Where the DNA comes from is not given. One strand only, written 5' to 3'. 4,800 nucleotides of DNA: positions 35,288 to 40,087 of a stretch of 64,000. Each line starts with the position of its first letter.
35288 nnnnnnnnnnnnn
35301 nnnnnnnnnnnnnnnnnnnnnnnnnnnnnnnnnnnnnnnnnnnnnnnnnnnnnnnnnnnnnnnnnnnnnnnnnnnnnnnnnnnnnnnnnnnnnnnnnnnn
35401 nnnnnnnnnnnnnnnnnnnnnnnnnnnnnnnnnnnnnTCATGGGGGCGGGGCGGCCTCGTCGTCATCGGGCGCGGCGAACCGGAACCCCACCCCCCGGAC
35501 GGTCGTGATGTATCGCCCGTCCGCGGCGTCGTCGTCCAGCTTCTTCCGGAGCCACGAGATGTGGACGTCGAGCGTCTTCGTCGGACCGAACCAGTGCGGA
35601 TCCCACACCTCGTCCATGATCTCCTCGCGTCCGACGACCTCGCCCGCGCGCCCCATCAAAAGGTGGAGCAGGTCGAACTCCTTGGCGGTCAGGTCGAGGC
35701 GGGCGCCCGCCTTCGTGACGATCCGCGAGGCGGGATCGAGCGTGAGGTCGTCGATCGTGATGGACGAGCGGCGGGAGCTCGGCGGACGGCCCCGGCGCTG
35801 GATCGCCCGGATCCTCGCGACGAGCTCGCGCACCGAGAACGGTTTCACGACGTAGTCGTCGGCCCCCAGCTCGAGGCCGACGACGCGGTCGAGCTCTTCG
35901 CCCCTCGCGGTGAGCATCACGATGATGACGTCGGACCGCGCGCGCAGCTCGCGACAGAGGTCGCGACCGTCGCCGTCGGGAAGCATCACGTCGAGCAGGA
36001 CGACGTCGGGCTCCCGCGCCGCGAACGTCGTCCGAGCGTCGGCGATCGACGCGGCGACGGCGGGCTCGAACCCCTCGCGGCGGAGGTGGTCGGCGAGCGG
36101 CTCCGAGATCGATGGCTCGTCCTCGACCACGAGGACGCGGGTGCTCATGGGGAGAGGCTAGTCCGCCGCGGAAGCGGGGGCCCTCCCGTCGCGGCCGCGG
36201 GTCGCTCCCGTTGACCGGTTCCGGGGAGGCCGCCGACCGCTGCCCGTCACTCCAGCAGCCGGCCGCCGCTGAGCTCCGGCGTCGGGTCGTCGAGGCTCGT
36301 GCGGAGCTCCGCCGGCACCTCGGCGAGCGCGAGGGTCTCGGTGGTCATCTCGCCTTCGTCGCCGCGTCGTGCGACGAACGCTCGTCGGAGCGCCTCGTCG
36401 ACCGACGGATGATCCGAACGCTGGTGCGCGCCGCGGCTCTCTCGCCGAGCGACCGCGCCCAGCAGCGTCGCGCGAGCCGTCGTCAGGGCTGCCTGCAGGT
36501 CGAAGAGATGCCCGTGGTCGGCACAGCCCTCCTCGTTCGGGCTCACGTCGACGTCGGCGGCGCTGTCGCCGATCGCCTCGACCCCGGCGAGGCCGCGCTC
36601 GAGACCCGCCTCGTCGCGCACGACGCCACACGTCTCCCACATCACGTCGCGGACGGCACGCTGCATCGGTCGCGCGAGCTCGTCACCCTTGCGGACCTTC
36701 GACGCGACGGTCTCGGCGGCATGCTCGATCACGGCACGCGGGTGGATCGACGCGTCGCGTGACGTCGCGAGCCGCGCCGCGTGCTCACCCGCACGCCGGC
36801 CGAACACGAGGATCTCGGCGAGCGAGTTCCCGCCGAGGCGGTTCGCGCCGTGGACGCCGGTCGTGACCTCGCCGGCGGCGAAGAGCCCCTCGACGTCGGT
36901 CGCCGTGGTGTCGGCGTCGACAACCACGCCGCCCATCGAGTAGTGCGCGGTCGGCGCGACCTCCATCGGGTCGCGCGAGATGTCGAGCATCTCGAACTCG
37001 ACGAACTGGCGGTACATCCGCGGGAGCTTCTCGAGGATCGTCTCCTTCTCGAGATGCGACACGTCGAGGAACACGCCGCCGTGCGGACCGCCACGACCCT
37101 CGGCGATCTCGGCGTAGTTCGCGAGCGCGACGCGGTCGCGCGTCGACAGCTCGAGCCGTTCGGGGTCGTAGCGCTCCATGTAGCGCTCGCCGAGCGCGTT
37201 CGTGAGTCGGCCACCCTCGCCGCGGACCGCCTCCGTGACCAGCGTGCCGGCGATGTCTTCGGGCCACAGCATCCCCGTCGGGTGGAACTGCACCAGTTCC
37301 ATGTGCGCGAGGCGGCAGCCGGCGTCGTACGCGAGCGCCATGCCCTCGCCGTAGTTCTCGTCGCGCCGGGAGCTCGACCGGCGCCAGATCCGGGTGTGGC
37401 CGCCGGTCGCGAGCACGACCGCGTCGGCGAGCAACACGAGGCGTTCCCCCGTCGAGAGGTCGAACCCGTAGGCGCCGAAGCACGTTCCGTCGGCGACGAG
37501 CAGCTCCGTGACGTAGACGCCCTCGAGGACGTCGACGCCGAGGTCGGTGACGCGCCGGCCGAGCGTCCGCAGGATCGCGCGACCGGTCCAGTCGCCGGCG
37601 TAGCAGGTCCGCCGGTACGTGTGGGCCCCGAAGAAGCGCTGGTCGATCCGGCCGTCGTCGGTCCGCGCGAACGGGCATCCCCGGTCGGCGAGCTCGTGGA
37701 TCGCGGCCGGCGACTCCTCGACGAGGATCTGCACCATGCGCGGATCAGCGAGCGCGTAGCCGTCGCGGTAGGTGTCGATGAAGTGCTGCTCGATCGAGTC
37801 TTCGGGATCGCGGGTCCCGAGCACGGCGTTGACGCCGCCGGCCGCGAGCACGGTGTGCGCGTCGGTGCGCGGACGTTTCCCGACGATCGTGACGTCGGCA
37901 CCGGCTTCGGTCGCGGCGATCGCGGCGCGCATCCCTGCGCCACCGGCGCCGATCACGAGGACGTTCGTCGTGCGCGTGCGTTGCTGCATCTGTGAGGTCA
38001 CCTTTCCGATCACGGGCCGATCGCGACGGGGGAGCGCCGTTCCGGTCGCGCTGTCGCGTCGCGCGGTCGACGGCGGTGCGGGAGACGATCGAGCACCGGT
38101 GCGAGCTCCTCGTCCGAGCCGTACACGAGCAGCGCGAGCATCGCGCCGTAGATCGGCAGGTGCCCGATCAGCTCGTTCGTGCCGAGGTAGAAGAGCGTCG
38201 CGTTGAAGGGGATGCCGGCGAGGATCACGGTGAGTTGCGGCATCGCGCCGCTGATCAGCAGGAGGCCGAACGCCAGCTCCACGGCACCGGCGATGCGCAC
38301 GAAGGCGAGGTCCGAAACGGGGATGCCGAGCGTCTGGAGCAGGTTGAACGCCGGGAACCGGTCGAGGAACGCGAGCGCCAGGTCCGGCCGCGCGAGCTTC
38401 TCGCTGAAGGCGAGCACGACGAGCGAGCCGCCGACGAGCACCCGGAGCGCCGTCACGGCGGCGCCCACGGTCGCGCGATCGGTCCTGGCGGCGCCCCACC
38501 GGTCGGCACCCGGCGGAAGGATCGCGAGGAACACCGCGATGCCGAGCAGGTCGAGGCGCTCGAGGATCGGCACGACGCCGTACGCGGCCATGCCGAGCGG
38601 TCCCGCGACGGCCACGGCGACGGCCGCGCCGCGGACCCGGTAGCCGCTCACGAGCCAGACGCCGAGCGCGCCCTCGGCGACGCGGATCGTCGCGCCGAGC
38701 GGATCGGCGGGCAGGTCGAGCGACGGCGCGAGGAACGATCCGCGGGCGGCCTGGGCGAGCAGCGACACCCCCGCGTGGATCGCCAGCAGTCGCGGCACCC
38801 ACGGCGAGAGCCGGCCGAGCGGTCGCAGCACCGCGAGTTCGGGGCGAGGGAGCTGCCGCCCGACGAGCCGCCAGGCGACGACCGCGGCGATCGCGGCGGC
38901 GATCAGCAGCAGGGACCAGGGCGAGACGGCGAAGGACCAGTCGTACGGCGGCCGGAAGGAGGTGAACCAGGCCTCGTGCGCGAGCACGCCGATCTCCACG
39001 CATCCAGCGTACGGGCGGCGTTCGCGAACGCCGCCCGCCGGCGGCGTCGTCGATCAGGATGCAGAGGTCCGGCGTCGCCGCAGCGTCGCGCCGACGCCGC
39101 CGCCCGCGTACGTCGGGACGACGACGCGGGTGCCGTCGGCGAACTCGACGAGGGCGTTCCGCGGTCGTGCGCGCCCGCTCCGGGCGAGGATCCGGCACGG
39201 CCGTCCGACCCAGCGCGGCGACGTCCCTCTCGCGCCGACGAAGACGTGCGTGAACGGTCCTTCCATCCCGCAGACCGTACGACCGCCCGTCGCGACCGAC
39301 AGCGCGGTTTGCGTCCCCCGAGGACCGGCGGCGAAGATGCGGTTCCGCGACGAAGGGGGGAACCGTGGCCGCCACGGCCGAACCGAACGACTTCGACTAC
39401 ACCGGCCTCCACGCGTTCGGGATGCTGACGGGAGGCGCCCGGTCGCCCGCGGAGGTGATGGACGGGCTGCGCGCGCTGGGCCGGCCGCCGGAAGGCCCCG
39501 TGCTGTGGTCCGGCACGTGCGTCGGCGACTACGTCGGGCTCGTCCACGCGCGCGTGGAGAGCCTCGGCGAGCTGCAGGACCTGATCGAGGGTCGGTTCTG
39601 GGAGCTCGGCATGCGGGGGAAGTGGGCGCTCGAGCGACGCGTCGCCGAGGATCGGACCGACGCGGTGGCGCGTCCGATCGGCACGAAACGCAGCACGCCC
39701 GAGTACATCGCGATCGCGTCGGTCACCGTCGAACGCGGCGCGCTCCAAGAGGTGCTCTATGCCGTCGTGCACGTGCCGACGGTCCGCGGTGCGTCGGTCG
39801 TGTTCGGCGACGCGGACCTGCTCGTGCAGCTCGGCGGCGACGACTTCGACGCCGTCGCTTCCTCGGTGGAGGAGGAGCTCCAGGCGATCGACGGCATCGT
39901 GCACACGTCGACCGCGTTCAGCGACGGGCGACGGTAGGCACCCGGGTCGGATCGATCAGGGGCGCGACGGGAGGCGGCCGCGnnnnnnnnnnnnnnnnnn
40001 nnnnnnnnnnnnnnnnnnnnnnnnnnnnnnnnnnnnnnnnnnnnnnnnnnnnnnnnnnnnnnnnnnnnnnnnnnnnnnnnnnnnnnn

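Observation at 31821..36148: Two-component-controlled operon encoding two Asp/His-rich secreted proteins plus three cupredoxin domains, with no classical copper-resistance genes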

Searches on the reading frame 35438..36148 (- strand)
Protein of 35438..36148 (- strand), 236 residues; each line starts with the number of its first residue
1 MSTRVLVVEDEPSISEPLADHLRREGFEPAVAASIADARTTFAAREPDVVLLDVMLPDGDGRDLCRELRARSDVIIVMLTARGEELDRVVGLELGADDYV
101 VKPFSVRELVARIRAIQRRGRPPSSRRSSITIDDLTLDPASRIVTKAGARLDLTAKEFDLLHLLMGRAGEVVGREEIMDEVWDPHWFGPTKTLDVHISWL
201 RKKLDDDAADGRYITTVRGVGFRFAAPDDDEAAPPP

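Call 3: search_protein_families(library=pfam, proteins=[window:35438-36148:-], max_evalue=0.01)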
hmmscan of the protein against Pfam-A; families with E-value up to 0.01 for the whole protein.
window:35438-36148:- (236 aa): 4 families
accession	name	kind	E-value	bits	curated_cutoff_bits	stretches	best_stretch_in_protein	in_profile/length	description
PF00486.34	Trans_reg_C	-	4.6e-28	97.6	26.2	1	149-224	2-77/77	Transcriptional regulatory protein, C terminal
PF00072.30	Response_reg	-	3.4e-26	92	30.2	1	5-114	1-111/111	Response regulator receiver domain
PF21695.3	GlnR_1st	-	6.5e-05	23.3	27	1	30-114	25-108/111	Transcription regulator GlnR, N-terminal domain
PF23198.2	PDE8A_N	-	0.0094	16.3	29.6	0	5-79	13-91/147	PDE8A-like, N-terminal domain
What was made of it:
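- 35438..36148 (-): OmpR/PhoB-family response regulator (236 aa). Its stop overlaps the HK start (ATGA). Pfam Response_reg plus Trans_reg_C (call 3).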

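Call 4: search_protein_families(library=ncbifam, proteins=[window:35438-36148:-], max_evalue=0.01)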
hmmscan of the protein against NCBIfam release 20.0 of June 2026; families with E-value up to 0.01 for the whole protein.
window:35438-36148:- (236 aa): 100 families (the best 25 are shown)
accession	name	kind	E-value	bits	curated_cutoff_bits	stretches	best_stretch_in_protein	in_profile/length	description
TIGR02154.1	PhoB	equivalog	2.9e-66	223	296.2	1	1-224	1-225/226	phosphate regulon transcriptional regulator PhoB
NF040689.1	MtrAB_MtrA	equivalog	2.9e-63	213.2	300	1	5-223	1-217/219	MtrAB system response regulator MtrA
NF045944.1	ResRegRpaBCyano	equivalog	1e-62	211.6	330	1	6-224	1-227/229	response regulator transcription factor RpaB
NF040534.1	resp_reg_YycF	equivalog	2.6e-62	210.1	340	1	4-224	2-227/231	response regulator YycF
NF008296.0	PRK11083.1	equivalog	1.9e-60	204.1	273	1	3-224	4-225/228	two-component system response regulator CreB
NF007982.1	PRK10710.1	equivalog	5.2e-56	189.8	380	1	3-226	8-229/235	envelope stress response regulator BaeR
TIGR01387.1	cztR_silR_copR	subfamily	1.3e-54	185.2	279.2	1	5-223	1-217/218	heavy metal response regulator transcription factor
NF041733.1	resp_reg_CseB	equivalog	1.2e-53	181.9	350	1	4-224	2-226/228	two-component system response regulator CseB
NF007546.0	PRK10161.1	equivalog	3.9e-53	180.4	471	1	1-226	1-227/229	phosphate response regulator transcription factor PhoB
NF007005.1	PRK09468.1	equivalog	3.3e-51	174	331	1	3-229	4-235/237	osmolarity response regulator transcription factor OmpR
NF053854.1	RespRegPhoBBctds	equivalog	3e-49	167.4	270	1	5-224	1-224/225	two-component system response regulator PhoB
NF033117.2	vanR_ACDEGLN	exception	9.4e-49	166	350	1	5-223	1-224/226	VanR-ABDEGLN family response regulator transcription factor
NF008199.0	PRK10955.1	equivalog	2.9e-48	164.8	341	1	4-223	3-227/232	envelope stress response regulator transcription factor CpxR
NF007346.1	PRK09836.1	equivalog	7.9e-48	163.2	420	1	4-229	2-226/227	copper/silver response regulator transcription factor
NF033120.0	vanR_FM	exception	1.3e-46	159.1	460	1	4-225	5-230/231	vancomycin resistance response regulator transcription factor, VanR-F/VanR-M family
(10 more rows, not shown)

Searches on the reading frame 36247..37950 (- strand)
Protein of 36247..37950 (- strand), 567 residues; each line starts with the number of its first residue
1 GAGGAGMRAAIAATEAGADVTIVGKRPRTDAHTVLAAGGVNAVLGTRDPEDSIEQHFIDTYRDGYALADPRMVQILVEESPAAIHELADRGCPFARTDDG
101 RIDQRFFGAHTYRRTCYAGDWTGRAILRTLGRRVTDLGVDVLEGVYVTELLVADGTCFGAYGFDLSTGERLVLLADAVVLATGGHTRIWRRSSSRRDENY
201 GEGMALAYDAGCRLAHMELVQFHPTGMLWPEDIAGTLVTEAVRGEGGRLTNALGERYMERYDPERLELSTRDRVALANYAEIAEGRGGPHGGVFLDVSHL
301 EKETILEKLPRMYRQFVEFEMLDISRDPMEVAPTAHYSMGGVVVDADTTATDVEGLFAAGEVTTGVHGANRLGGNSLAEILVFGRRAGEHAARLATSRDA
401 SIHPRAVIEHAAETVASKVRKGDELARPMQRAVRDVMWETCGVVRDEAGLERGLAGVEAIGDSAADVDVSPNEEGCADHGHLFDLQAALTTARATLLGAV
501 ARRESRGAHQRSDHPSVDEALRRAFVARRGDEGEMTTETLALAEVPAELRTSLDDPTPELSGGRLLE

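Call 57: search_protein_families(library=pfam, proteins=[window:36247-37950:-], max_evalue=1)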
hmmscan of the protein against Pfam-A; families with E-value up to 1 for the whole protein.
window:36247-37950:- (567 aa): 7 families
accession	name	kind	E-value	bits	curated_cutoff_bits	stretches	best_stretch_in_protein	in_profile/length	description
PF00890.30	FAD_binding_2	-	3.8e-88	296.9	20.4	1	1-377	6-414/414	FAD binding domain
PF02910.25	Succ_DH_flav_C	-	1.2e-17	64.5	20.8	1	432-541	3-117/130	Fumarate reductase flavoprotein C-term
PF03486.20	HI0933_like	-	4.1e-08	33.4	50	2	121-389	106-243/244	HI0933-like protein Rossmann domain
PF07992.20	Pyr_redox_2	-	6e-08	32.9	26.1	1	1-188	7-113/291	Pyridine nucleotide-disulphide oxidoreductase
PF01266.30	DAO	-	5.8e-06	26.5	27.9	1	1-192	6-212/353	FAD dependent oxidoreductase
PF01134.28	GIDA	-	0.052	13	22.1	1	1-34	6-35/391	Glucose inhibited division protein A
PF13450.12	NAD_binding_8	-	0.2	12.4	21.9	1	1-29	3-31/68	NAD(P)-binding Rossmann-like domain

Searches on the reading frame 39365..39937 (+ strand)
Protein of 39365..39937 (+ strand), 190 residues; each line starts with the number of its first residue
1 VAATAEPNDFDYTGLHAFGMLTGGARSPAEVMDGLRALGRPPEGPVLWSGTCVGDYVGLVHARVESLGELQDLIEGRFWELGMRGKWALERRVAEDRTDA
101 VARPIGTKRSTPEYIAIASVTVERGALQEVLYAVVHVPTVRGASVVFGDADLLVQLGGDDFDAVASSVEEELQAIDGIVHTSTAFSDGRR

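Call 86: search_protein_families(library=pfam, proteins=[window:39365-39937:+], max_evalue=0.001)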
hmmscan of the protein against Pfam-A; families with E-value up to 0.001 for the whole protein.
window:39365-39937:+ (190 aa): 1 family
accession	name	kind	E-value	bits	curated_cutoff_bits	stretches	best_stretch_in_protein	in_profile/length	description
PF01037.27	AsnC_trans_reg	-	2.4e-10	40.6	25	1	119-185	2-69/73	Lrp/AsnC ligand binding domain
